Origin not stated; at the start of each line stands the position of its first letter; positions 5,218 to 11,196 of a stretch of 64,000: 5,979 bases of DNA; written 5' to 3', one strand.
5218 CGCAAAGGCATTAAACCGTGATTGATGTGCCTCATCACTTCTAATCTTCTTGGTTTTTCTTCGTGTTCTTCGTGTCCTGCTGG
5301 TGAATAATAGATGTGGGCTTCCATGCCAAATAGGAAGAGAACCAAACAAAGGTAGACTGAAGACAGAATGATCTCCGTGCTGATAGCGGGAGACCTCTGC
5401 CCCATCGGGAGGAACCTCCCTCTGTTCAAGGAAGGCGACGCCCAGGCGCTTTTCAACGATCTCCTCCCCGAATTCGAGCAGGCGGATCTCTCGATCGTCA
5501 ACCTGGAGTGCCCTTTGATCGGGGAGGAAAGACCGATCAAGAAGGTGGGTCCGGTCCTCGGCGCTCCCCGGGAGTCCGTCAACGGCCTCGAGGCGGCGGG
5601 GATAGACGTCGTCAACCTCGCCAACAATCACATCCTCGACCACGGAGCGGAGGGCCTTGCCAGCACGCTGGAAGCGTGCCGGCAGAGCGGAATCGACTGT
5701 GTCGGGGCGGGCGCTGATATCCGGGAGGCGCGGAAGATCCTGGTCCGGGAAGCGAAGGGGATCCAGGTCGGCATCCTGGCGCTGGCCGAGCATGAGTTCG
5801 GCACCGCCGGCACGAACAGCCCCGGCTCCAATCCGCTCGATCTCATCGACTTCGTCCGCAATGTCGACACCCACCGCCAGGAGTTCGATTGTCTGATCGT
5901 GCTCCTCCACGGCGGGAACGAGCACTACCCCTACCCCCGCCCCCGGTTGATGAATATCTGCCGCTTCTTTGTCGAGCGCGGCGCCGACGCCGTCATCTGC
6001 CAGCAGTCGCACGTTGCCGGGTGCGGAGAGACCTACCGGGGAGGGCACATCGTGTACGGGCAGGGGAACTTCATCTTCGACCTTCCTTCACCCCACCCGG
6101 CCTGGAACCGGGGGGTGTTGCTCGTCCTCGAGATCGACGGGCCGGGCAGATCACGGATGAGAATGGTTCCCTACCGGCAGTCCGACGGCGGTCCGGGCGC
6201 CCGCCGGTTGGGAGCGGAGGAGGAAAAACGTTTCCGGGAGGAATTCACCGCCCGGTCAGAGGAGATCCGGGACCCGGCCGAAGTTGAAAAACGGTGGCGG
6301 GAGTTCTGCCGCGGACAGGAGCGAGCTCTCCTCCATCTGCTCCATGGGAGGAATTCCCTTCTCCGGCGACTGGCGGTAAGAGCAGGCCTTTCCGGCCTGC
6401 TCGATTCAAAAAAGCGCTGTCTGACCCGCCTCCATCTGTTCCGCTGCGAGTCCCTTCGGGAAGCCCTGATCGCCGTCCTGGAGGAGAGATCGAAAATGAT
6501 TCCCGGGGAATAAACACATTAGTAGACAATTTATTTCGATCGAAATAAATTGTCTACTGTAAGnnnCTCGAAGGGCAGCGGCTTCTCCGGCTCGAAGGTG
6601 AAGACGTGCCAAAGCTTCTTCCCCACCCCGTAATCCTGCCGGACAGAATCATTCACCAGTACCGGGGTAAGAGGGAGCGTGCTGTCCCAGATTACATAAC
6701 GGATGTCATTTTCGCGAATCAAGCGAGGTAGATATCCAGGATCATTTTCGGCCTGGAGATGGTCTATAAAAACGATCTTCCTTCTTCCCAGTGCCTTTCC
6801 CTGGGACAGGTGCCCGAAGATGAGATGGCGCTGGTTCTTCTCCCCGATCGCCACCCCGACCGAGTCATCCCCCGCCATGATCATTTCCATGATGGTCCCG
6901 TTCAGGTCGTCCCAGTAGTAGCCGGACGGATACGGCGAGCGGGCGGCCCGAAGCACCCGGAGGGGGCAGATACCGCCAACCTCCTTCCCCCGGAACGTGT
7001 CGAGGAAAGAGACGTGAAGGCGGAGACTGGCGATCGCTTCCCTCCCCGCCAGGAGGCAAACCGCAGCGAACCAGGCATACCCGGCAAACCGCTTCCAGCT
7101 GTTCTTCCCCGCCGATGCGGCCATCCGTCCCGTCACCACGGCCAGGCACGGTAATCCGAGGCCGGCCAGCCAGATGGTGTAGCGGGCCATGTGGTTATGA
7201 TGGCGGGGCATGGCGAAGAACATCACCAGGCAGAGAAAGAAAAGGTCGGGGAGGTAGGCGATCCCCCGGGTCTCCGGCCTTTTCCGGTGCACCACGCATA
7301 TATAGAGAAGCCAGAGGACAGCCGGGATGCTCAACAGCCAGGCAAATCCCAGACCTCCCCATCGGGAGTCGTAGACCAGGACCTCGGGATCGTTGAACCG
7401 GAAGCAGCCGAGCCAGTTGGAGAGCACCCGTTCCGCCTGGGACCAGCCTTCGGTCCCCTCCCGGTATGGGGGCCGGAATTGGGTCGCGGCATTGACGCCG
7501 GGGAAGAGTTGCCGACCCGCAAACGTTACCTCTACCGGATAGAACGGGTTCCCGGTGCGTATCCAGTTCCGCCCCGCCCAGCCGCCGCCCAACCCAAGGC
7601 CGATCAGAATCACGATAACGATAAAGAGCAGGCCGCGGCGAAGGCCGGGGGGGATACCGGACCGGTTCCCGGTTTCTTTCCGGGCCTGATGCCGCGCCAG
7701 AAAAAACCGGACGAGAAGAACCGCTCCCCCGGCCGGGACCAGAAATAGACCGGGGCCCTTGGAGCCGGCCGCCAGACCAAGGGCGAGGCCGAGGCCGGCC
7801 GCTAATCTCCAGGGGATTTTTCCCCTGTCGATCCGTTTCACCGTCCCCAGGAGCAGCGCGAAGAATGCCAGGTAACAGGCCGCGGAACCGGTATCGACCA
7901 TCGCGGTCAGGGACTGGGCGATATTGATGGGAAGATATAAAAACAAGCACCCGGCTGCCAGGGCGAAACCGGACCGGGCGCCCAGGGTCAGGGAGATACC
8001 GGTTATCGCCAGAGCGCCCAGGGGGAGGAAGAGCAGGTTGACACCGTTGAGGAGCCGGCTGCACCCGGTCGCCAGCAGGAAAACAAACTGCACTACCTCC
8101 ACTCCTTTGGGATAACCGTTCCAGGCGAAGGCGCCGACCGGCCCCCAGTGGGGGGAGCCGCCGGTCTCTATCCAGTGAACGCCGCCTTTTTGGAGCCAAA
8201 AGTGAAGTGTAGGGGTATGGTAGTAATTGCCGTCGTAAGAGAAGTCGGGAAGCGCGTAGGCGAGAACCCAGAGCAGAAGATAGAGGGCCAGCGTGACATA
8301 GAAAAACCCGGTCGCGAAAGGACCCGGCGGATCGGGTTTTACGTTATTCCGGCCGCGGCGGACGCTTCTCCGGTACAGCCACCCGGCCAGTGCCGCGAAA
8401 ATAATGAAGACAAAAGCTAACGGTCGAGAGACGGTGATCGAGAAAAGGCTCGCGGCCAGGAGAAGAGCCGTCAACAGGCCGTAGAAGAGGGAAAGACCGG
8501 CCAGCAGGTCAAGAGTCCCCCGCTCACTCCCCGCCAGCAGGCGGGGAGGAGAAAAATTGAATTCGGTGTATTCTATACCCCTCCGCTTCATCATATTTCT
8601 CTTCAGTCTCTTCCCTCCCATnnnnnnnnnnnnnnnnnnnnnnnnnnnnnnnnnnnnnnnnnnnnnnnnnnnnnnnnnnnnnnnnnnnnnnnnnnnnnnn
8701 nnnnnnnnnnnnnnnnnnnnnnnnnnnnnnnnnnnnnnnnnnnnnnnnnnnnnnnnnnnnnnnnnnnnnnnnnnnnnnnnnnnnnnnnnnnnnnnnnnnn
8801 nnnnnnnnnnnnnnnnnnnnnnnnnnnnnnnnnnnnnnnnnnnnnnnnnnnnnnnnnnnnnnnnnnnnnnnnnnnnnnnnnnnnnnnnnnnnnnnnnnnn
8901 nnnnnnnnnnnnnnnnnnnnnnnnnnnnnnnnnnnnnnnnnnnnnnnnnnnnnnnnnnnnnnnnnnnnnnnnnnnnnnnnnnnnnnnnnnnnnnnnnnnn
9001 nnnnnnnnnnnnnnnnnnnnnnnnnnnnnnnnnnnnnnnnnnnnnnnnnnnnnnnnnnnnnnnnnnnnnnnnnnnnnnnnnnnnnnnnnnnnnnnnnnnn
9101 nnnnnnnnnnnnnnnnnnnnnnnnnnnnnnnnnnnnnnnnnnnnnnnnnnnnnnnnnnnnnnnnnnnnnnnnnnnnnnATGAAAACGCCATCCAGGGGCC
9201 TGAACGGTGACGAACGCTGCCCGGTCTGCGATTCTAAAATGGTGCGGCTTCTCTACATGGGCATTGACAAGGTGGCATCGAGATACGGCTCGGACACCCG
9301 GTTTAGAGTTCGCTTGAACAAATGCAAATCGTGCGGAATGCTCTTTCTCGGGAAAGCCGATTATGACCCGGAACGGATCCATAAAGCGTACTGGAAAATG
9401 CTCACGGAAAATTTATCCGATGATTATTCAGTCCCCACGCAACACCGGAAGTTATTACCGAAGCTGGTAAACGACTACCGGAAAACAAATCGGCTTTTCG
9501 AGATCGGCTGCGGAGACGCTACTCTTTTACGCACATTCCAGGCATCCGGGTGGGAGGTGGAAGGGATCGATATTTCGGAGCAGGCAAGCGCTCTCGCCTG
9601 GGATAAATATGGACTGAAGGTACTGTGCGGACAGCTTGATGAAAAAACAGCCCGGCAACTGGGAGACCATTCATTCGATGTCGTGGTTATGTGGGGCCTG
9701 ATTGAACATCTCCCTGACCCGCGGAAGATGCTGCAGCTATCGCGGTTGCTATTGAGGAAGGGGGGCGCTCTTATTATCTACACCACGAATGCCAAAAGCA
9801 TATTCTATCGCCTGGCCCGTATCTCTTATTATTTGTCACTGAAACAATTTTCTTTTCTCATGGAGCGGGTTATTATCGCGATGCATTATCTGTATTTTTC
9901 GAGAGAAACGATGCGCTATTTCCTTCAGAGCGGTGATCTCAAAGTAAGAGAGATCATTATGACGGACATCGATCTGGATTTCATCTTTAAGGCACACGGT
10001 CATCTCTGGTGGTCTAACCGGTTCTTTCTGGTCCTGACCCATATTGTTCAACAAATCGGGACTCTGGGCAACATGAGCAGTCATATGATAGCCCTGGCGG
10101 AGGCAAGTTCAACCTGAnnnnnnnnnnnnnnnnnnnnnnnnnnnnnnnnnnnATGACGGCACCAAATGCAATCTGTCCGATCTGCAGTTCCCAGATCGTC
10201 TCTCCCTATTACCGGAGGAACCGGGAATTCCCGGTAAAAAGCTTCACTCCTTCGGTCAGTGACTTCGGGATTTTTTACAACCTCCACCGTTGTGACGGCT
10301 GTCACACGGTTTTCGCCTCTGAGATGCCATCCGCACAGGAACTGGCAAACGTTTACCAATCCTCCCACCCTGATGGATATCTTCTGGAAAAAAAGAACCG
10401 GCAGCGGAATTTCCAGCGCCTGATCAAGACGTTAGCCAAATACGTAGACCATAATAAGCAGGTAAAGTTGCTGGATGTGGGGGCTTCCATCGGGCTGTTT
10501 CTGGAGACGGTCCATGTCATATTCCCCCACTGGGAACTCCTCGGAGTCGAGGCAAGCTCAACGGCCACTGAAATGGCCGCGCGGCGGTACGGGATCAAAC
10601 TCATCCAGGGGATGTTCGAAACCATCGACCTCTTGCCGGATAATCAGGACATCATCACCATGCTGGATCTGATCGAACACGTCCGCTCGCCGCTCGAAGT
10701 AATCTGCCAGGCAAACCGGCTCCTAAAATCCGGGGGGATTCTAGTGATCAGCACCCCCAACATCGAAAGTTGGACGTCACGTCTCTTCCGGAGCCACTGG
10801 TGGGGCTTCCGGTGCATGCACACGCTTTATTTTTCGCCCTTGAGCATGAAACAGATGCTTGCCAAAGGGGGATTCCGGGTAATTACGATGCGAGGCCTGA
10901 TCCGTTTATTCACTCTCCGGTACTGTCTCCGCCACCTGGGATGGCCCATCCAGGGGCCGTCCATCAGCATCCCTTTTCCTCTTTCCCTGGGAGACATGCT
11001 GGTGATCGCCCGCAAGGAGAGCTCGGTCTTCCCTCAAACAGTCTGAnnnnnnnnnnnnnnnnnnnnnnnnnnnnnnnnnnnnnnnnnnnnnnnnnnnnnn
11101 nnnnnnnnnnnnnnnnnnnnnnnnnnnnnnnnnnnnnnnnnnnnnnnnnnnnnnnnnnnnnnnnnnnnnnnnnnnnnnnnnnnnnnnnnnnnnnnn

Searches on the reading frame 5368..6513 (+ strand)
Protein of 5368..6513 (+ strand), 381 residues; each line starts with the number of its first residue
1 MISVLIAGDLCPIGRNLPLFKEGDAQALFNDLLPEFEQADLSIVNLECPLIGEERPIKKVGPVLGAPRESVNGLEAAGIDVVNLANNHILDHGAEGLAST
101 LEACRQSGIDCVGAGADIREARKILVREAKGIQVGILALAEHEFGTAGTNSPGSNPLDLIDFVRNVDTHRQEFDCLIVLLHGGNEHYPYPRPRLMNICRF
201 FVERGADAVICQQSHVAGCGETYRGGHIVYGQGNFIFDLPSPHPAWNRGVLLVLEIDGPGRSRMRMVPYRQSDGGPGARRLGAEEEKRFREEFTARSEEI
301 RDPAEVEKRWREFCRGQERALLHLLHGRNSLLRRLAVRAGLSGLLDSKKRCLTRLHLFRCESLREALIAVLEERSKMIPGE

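Call 79: search_protein_families(library=pfam, proteins=[window:5368-6513:+], max_evalue=0.001)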
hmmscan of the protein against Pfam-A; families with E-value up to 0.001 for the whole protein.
window:5368-6513:+ (381 aa): 1 family
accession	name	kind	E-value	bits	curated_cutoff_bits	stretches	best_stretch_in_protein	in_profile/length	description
PF09587.15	PGA_cap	-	2.5e-55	188.2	27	1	4-238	2-254/255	Bacterial capsule synthesis protein PGA_cap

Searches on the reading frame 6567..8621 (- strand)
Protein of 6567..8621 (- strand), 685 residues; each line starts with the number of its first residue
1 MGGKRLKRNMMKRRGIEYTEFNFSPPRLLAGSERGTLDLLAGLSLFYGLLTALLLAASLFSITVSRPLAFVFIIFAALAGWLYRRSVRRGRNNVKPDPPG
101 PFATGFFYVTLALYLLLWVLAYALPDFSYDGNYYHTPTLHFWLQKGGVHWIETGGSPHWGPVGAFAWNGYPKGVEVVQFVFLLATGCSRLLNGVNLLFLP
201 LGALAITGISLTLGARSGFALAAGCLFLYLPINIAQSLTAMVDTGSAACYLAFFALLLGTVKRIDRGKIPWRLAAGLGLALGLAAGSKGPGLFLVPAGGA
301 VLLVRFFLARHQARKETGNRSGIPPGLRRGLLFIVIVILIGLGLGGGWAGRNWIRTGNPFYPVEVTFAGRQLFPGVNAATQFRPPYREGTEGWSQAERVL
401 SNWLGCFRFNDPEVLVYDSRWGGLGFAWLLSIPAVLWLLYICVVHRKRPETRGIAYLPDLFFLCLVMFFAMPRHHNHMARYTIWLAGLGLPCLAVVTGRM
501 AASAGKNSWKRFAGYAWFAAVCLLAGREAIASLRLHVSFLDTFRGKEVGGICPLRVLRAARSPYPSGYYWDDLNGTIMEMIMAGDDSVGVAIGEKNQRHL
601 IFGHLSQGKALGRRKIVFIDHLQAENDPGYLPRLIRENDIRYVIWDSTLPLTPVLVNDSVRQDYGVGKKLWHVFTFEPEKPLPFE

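Call 69: search_protein_families(library=pfam, proteins=[window:6567-8621:-], max_evalue=1)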
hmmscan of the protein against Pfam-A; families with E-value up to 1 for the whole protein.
window:6567-8621:- (685 aa): 3 families
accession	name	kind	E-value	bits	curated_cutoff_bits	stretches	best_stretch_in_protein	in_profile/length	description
PF02366.24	PMT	-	0.0006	19.9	22.7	1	206-309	100-204/245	Dolichyl-phosphate-mannose-protein mannosyltransferase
PF11990.13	DUF3487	-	0.0071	16.6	27.8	1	29-92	17-80/114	Protein of unknown function (DUF3487)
PF01036.24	Bac_rhodopsin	-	0.81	9.5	24.6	0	466-527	57-116/224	Bacteriorhodopsin-like protein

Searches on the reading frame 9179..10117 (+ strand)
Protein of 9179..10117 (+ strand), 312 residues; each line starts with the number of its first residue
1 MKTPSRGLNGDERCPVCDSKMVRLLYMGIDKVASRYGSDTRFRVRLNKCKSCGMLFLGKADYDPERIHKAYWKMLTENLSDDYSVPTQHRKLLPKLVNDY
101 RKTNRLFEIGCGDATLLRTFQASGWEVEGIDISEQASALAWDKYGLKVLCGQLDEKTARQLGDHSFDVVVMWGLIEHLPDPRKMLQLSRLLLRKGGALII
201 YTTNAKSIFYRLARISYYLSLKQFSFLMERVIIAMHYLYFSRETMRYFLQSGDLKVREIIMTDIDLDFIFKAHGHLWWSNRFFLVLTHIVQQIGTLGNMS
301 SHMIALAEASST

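Call 79: search_protein_families(library=pfam, proteins=[window:9179-10117:+], max_evalue=0.001)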
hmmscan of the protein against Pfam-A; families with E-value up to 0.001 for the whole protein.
window:9179-10117:+ (312 aa): 6 families
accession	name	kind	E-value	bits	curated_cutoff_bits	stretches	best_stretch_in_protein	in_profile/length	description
PF13489.12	Methyltransf_23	-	1.4e-17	64.3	27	1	90-257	10-162/164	Methyltransferase domain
PF08242.18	Methyltransf_12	-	2.3e-14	54.3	30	1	108-198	2-98/98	Methyltransferase domain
PF08241.18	Methyltransf_11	-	1.9e-13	51.3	21.2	1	108-200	2-95/95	Methyltransferase domain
PF13649.12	Methyltransf_25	-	4e-11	43.9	27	1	108-196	3-97/97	Methyltransferase domain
PF07021.18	MetW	-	2.2e-07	31.1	21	1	101-199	12-106/193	Methionine biosynthesis protein MetW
PF13847.12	Methyltransf_31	-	6.3e-07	29.6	27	1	102-205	3-114/145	Methyltransferase domain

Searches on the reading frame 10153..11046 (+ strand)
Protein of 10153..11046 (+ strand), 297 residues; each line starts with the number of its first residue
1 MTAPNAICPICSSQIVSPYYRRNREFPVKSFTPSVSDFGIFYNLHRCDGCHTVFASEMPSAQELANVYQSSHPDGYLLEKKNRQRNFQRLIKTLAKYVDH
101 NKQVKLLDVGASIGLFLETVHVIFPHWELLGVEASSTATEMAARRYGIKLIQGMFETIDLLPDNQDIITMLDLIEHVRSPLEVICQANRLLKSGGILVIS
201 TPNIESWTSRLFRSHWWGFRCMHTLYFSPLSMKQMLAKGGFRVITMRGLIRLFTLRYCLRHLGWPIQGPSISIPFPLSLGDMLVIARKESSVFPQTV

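Call 79: search_protein_families(library=pfam, proteins=[window:10153-11046:+], max_evalue=0.001)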
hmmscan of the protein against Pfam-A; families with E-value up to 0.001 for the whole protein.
window:10153-11046:+ (297 aa): 5 families
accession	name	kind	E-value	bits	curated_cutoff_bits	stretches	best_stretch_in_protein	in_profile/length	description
PF13489.12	Methyltransf_23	-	1.2e-18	67.8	27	1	81-245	3-163/164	Methyltransferase domain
PF08241.18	Methyltransf_11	-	5.5e-10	40.2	21.2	1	107-199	1-95/95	Methyltransferase domain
PF13847.12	Methyltransf_31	-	7.7e-08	32.6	27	1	101-208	2-118/145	Methyltransferase domain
PF13649.12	Methyltransf_25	-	1.5e-07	32.5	27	1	107-195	2-97/97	Methyltransferase domain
PF08242.18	Methyltransf_12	-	1.5e-07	32.5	30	1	107-197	1-98/98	Methyltransferase domain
